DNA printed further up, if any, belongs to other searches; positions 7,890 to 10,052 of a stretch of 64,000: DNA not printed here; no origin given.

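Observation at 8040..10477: Coupled helicase-nuclease fusion plus stand-alone DEDDh exonuclease: candidate uncharacterised defence module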

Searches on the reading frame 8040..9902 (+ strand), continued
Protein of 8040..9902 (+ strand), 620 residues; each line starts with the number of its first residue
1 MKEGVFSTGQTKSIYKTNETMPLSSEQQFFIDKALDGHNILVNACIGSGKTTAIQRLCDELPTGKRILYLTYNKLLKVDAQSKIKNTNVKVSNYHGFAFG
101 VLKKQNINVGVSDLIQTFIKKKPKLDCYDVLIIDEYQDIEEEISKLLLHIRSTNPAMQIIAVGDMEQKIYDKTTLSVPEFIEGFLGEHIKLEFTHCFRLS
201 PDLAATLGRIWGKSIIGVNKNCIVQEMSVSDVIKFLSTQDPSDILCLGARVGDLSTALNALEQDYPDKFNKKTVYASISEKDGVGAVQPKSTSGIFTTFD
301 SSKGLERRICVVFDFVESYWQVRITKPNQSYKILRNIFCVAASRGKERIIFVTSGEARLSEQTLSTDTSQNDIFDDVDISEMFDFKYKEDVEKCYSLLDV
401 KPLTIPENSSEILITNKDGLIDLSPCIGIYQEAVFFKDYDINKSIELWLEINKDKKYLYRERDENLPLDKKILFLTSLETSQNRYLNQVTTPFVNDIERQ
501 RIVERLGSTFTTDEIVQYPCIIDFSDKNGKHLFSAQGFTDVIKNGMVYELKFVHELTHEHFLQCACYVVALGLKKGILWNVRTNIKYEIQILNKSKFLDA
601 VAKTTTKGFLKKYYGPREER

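Call 19: find_encoding_contigs(protein=P0025, flank=10000, max_places=3)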
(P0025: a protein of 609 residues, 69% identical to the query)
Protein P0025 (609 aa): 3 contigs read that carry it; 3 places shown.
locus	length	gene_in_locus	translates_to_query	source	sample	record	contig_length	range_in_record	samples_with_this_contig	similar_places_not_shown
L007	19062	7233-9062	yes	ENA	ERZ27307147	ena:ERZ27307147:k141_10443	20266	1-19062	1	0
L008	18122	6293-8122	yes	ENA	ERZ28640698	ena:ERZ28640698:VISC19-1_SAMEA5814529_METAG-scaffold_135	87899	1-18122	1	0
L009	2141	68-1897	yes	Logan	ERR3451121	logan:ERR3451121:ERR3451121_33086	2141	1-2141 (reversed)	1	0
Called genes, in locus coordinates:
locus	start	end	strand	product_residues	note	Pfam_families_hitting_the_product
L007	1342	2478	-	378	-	PF01527:HTH_Tnp_1 (weak), PF13384:HTH_23 (faint), PF13518:HTH_28 (faint), PF13276:HTH_21, PF00665:rve, PF13610:DDE_Tnp_IS240, PF13683:rve_3, PF13333:rve_2, +2 more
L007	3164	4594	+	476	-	PF02463:SMC_N, PF11398:DUF2813 (weak), PF13175:AAA_15, PF13476:AAA_23, PF13304:AAA_21 (weak), PF13175:AAA_15, PF13304:AAA_21, PF20469:OLD-like_TOPRIM, +1 more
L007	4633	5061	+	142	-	-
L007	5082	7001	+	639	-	PF00580:UvrD-helicase, PF13245:AAA_19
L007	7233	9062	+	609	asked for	PF13245:AAA_19, PF13401:AAA_22 (weak), PF01443:Viral_helicase1 (faint), PF00580:UvrD-helicase (weak), PF13366:PDDEXK_3 (faint)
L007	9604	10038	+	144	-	PF13622:4HBT_3 (weak), PF03061:4HBT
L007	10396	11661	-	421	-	PF05977:MFS_3, PF07690:MFS_1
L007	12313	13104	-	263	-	PF12833:HTH_18, PF00165:HTH_AraC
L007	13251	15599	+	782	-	PF02018:CBM_4_9, PF02927:CelD_N, PF00759:Glyco_hydro_9, PF06662:C5-epim_C (faint), PF00404:Dockerin_1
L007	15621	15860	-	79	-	-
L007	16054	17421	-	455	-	PF01555:N6_N4_Mtase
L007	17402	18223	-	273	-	PF01555:N6_N4_Mtase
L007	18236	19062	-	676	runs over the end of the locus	?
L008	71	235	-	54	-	-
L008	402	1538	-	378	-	PF01527:HTH_Tnp_1 (weak), PF13384:HTH_23 (faint), PF13518:HTH_28 (faint), PF13276:HTH_21, PF00665:rve, PF13610:DDE_Tnp_IS240, PF13683:rve_3, PF13333:rve_2, +2 more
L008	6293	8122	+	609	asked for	PF13245:AAA_19, PF13401:AAA_22 (weak), PF01443:Viral_helicase1 (faint), PF00580:UvrD-helicase (weak), PF13366:PDDEXK_3 (faint)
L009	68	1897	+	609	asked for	PF13245:AAA_19, PF13401:AAA_22 (weak), PF01443:Viral_helicase1 (faint), PF00580:UvrD-helicase (weak), PF13366:PDDEXK_3 (faint)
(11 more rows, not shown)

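Call 21: find_related_loci(query=window:8040-9902:+, collection=viral_contigs, flank=10000)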
Query window:8040-9902:+ (620 aa) in viral_contigs; peptide patterns used: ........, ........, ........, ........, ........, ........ (x = any residue, [..] = any of these).
5 stretches matched a pattern; 2 encode a relative of the query (tblastn E <= 1e-3); 2 distinct loci.
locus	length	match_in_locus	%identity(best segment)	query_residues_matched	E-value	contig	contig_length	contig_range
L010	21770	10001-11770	54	23-614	0e+0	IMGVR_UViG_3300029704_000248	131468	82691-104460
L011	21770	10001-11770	54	23-614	0e+0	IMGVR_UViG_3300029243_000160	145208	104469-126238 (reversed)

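Call 24: find_related_loci(query=A1, collection=genome_contigs, flank=10000)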
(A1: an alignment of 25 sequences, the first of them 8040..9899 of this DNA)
Query A1 (620 aa) in genome_contigs; peptide patterns used: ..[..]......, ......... (x = any residue, [..] = any of these).
257 stretches matched a pattern; 202 encode a relative of the query (tblastn E <= 1e-3); the best 80 are kept; 80 distinct loci.
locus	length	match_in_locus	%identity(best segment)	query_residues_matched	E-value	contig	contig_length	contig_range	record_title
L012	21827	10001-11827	75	11-619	0e+0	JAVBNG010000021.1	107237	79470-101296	MAG: Oscillospiraceae bacterium isolate EPI_MAG_00073 c_000000321404, whole genome shotgun sequence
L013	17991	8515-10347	68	9-619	0e+0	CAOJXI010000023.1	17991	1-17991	MAG TPA_asm: uncultured Clostridia bacterium isolate SRR15730533_bin.107_metawrap_v1.3_MAG genome assembly, contig: NODE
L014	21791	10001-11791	70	23-619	0e+0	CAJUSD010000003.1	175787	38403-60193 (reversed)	MAG TPA_asm: uncultured Oscillospiraceae bacterium isolate MGBC165041 genome assembly, contig: MGBC165041.3, whole genom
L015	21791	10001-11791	69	23-619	0e+0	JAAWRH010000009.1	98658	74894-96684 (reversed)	MAG: Oscillospiraceae bacterium isolate ABMPRH_115_1 SL341403_scaffold_428, whole genome shotgun sequence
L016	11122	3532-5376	66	2-616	0e+0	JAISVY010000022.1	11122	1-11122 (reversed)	MAG: Oscillospiraceae bacterium isolate Mx356_bin55 k119_108582, whole genome shotgun sequence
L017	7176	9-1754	68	39-616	0e+0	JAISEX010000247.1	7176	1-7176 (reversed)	MAG: Eubacteriales Family XIII. Incertae Sedis bacterium isolate Gx485_bin216 k119_2363656, whole genome shotgun sequenc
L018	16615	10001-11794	66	23-620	0e+0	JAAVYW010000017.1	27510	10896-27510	MAG: Oscillospiraceae bacterium isolate ABMPRH_78_0 k141_316415, whole genome shotgun sequence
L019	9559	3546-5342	63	18-619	0e+0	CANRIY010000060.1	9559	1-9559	MAG: uncultured Clostridia bacterium isolate Lapin-024__bin61 genome assembly, contig: Lapin-024__NODE_8943_length_9559_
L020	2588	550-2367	66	12-615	0e+0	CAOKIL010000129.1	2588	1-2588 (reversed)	MAG TPA_asm: uncultured Eubacteriales bacterium isolate SRR17684618_bin.24_metawrap_v1.3_MAG genome assembly, contig: NO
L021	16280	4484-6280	63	18-619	0e+0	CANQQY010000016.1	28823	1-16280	MAG: uncultured Clostridia bacterium isolate Lapin-008__bin62 genome assembly, contig: Lapin-008__NODE_1903_length_28823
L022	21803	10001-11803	65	16-614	0e+0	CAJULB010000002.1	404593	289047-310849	MAG TPA_asm: uncultured Christensenellaceae bacterium isolate MGBC156628 genome assembly, contig: MGBC156628.2, whole ge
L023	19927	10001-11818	66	12-615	0e+0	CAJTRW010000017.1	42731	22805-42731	MAG TPA_asm: uncultured Christensenella sp. isolate MGBC111253 genome assembly, contig: MGBC111253.17, whole genome shot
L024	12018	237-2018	64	21-613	0e+0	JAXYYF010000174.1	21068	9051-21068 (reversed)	MAG: bacterium isolate P056L1-64 NODE_1753_length_21068_cov_7.592062, whole genome shotgun sequence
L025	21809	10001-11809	64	18-619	0e+0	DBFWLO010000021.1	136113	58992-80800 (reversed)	MAG TPA_asm: Candidatus Scatosoma sp. isolate MAG7883 contig21, whole genome shotgun sequence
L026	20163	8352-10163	65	16-617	0e+0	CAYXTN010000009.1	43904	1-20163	MAG TPA_asm: uncultured Clostridia bacterium isolate SRP199465_co1_131 genome assembly, contig: NODE_1816_length_43904_c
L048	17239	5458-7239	62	23-616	0e+0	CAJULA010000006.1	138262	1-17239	MAG TPA_asm: uncultured Lachnospiraceae bacterium isolate MGBC154526 genome assembly, contig: MGBC154526.6, whole genome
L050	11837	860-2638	61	23-615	0e+0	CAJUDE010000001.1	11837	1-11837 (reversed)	MAG TPA_asm: uncultured Lachnospiraceae bacterium isolate MGBC131887 genome assembly, contig: MGBC131887.1, whole genome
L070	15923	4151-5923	62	23-614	0e+0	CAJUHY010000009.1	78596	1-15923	MAG TPA_asm: uncultured Lachnospiraceae bacterium isolate MGBC140115 genome assembly, contig: MGBC140115.9, whole genome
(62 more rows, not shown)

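Call 28: find_encoding_contigs(protein=P0110, flank=10000, max_places=5)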
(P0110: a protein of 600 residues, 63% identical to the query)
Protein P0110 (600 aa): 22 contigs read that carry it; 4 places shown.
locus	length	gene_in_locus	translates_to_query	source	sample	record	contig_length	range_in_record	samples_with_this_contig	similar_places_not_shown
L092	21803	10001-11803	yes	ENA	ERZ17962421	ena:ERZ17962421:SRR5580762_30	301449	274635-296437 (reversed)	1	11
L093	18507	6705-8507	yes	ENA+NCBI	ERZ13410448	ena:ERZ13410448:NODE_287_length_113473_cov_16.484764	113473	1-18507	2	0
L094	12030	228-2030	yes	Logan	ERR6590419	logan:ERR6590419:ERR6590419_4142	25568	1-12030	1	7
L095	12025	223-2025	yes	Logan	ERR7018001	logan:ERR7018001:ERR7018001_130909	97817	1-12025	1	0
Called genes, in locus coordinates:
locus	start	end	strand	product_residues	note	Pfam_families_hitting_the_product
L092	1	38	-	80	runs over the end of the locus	-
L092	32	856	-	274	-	-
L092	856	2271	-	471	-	-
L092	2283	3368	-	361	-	-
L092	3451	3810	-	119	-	-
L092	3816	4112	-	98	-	-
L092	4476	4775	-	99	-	-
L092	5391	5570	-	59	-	-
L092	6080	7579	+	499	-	PF00239:Resolvase, PF07508:Recombinase, PF13408:Zn_ribbon_recom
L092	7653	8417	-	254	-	PF07505:DUF5131 (weak), PF04055:Radical_SAM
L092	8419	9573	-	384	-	-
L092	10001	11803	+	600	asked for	PF00270:DEAD (faint), PF00580:UvrD-helicase (faint), PF13245:AAA_19, PF13401:AAA_22 (weak)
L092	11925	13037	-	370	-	PF00580:UvrD-helicase (weak), PF13245:AAA_19, PF00580:UvrD-helicase, PF01443:Viral_helicase1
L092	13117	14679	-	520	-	PF02463:SMC_N, PF13175:AAA_15, PF13476:AAA_23, PF13555:AAA_29 (weak), PF13175:AAA_15, PF13304:AAA_21, PF20469:OLD-like_TOPRIM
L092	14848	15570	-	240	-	-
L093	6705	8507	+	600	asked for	PF00270:DEAD (faint), PF00580:UvrD-helicase (faint), PF13245:AAA_19, PF13401:AAA_22 (weak)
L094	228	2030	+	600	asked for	PF00270:DEAD (faint), PF00580:UvrD-helicase (faint), PF13245:AAA_19, PF13401:AAA_22 (weak)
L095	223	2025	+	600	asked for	PF00270:DEAD (faint), PF00580:UvrD-helicase (faint), PF13245:AAA_19, PF13401:AAA_22 (weak)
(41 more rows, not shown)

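Call 29: find_encoding_contigs(protein=P0096, flank=10000, max_places=4)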
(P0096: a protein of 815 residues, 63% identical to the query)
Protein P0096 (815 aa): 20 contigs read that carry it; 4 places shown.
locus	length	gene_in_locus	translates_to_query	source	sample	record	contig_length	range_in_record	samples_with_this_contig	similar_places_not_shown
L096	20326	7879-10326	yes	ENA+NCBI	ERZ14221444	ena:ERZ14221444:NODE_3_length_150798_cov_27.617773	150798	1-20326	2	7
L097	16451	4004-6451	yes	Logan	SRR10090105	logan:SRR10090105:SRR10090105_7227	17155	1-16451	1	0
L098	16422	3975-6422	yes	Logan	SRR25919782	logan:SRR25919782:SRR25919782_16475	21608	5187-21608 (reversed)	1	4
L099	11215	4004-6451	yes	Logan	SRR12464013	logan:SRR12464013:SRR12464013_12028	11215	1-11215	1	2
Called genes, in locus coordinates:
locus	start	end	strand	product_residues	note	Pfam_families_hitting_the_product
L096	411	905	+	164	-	PF00293:NUDIX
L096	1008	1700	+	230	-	PF14014:DUF4230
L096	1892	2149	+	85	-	-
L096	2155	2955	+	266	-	PF14062:DUF4253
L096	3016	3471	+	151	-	PF20935:DUF6847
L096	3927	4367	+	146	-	-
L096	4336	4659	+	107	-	-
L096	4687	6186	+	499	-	PF01139:RtcB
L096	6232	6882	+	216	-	-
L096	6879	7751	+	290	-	-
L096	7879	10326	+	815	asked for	PF00270:DEAD (weak), PF01443:Viral_helicase1 (faint), PF13245:AAA_19, PF13401:AAA_22 (faint), PF00580:UvrD-helicase (weak), PF13366:PDDEXK_3 (weak)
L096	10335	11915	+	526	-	-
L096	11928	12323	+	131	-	PF01814:Hemerythrin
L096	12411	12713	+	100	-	PF07873:YabP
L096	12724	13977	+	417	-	PF06898:YqfD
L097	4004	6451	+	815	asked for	PF00270:DEAD (weak), PF01443:Viral_helicase1 (faint), PF13245:AAA_19, PF13401:AAA_22 (faint), PF00580:UvrD-helicase (weak), PF13366:PDDEXK_3 (weak)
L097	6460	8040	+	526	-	-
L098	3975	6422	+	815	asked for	PF00270:DEAD (weak), PF01443:Viral_helicase1 (faint), PF13245:AAA_19, PF13401:AAA_22 (faint), PF00580:UvrD-helicase (weak), PF13366:PDDEXK_3 (weak)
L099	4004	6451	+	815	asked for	PF00270:DEAD (weak), PF01443:Viral_helicase1 (faint), PF13245:AAA_19, PF13401:AAA_22 (faint), PF00580:UvrD-helicase (weak), PF13366:PDDEXK_3 (weak)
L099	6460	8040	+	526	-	-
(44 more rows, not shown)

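Call 30: find_encoding_contigs(protein=P0089, flank=10000, max_places=4)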
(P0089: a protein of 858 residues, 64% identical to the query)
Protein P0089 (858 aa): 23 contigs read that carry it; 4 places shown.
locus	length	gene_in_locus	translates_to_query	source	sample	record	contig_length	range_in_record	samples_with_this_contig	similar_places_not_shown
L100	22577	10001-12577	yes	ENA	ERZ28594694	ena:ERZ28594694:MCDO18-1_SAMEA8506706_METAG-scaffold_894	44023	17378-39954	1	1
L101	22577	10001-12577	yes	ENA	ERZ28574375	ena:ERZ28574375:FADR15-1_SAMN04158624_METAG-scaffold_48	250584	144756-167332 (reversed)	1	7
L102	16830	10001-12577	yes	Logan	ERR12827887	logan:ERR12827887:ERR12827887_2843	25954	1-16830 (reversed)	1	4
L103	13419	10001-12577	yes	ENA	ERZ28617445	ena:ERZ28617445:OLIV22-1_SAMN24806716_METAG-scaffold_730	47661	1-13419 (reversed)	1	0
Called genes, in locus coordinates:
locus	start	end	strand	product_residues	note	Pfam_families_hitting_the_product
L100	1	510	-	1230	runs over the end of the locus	PF02922:CBM_48, PF00128:Alpha-amylase, PF21653:pulA_all-beta (weak), PF06458:MucBP, PF16738:CBM26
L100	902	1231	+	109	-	PF03551:PadR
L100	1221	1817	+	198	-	PF11193:DUF2812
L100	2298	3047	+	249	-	PF01636:APH, PF01163:RIO1 (faint), PF19974:TCAD9 (weak)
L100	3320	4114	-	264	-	PF13353:Fer4_12 (faint), PF04055:Radical_SAM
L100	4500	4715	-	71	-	-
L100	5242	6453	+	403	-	PF00162:PGK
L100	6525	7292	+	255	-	PF00121:TIM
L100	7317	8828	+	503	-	PF01676:Metalloenzyme, PF06415:iPGM_N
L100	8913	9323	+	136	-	PF01327:Pep_deformylase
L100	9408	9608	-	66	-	PF00269:SASP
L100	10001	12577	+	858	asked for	PF00270:DEAD (weak), PF01443:Viral_helicase1 (faint), PF13245:AAA_19, PF13604:AAA_30 (weak), PF00580:UvrD-helicase (weak), PF13366:PDDEXK_3 (faint)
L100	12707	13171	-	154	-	PF01451:LMWPc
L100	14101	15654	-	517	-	PF12072:RNase_Y_N, PF00013:KH_1 (weak), PF01966:HD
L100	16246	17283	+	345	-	PF00044:Gp_dh_N, PF02800:Gp_dh_C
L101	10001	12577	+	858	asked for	PF00270:DEAD (weak), PF01443:Viral_helicase1 (faint), PF13245:AAA_19, PF13604:AAA_30 (weak), PF00580:UvrD-helicase (weak), PF13366:PDDEXK_3 (faint)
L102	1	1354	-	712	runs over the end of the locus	PF02463:SMC_N (weak), PF13476:AAA_23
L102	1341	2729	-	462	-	PF01507:PAPS_reduct (weak)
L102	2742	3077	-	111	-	-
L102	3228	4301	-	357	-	-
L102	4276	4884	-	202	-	-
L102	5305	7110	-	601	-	PF00270:DEAD, PF00271:Helicase_C, PF16124:RecQ_Zn_bind, PF09382:RQC, PF00570:HRDC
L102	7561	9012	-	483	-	PF04326:SLFN_AlbA_2, PF21247:Fic-like_C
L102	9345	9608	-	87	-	PF00269:SASP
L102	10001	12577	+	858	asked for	PF00270:DEAD (weak), PF01443:Viral_helicase1 (faint), PF13245:AAA_19, PF13604:AAA_30 (weak), PF00580:UvrD-helicase (weak), PF13366:PDDEXK_3 (faint)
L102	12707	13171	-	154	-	PF01451:LMWPc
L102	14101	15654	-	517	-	PF12072:RNase_Y_N, PF00013:KH_1 (weak), PF01966:HD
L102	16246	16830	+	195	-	?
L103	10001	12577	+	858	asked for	PF00270:DEAD (weak), PF01443:Viral_helicase1 (faint), PF13245:AAA_19, PF13604:AAA_30 (weak), PF00580:UvrD-helicase (weak), PF13366:PDDEXK_3 (faint)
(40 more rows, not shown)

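Call 31: list_cluster_members(proteins=[window:8040-9899:+, window:9902-10474:+, window:11209-11856:+, window:11859-12245:+, window:12261-13088:+, window:5777-6673:+, window:6760-7647:+])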
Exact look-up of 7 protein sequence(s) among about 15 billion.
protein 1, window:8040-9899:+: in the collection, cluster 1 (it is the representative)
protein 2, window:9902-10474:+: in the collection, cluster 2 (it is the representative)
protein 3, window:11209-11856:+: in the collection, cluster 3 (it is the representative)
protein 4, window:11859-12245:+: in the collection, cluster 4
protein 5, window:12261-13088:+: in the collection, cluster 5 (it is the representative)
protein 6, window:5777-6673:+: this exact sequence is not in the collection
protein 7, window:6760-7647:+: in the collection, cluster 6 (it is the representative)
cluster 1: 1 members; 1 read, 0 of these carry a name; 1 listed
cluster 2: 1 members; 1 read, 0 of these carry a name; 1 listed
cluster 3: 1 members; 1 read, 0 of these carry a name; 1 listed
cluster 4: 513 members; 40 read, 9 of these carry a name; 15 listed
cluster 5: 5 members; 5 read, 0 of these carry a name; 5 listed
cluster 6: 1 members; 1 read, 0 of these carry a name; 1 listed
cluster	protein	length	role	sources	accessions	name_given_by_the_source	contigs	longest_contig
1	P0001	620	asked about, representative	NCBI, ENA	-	-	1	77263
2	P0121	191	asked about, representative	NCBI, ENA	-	-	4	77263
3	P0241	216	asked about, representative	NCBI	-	-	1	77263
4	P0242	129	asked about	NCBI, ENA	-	-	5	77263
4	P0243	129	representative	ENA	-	-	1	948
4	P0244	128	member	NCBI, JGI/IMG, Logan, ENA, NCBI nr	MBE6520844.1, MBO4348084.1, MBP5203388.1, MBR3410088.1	MAG: 30S ribosomal protein S11 [Candidatus Methanomethylophilaceae archaeon] | small subunit ribosomal protein S11 | 30S ribosomal protein S11 [Thermoplasmata archaeon]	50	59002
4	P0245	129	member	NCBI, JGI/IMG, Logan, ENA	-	small subunit ribosomal protein S11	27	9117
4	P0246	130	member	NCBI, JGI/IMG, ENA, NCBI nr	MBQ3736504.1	MAG: 30S ribosomal protein S11 [Candidatus Methanomethylophilaceae archaeon] | 30S ribosomal protein S11 [Candidatus Methanomethylophilaceae archaeon]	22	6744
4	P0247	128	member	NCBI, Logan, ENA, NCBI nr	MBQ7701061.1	MAG: 30S ribosomal protein S11 [Candidatus Methanomethylophilaceae archaeon] | 30S ribosomal protein S11 [Candidatus Methanomethylophilaceae archaeon]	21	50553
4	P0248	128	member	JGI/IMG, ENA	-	small subunit ribosomal protein S11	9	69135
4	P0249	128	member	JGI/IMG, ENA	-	small subunit ribosomal protein S11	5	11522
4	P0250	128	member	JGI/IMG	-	small subunit ribosomal protein S11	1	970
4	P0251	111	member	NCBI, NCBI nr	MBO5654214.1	MAG: 30S ribosomal protein S11 [Candidatus Methanomethylophilaceae archaeon] | 30S ribosomal protein S11 [Candidatus Methanomethylophilaceae archaeon]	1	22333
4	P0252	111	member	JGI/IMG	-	small subunit ribosomal protein S11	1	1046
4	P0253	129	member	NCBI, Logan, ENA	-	-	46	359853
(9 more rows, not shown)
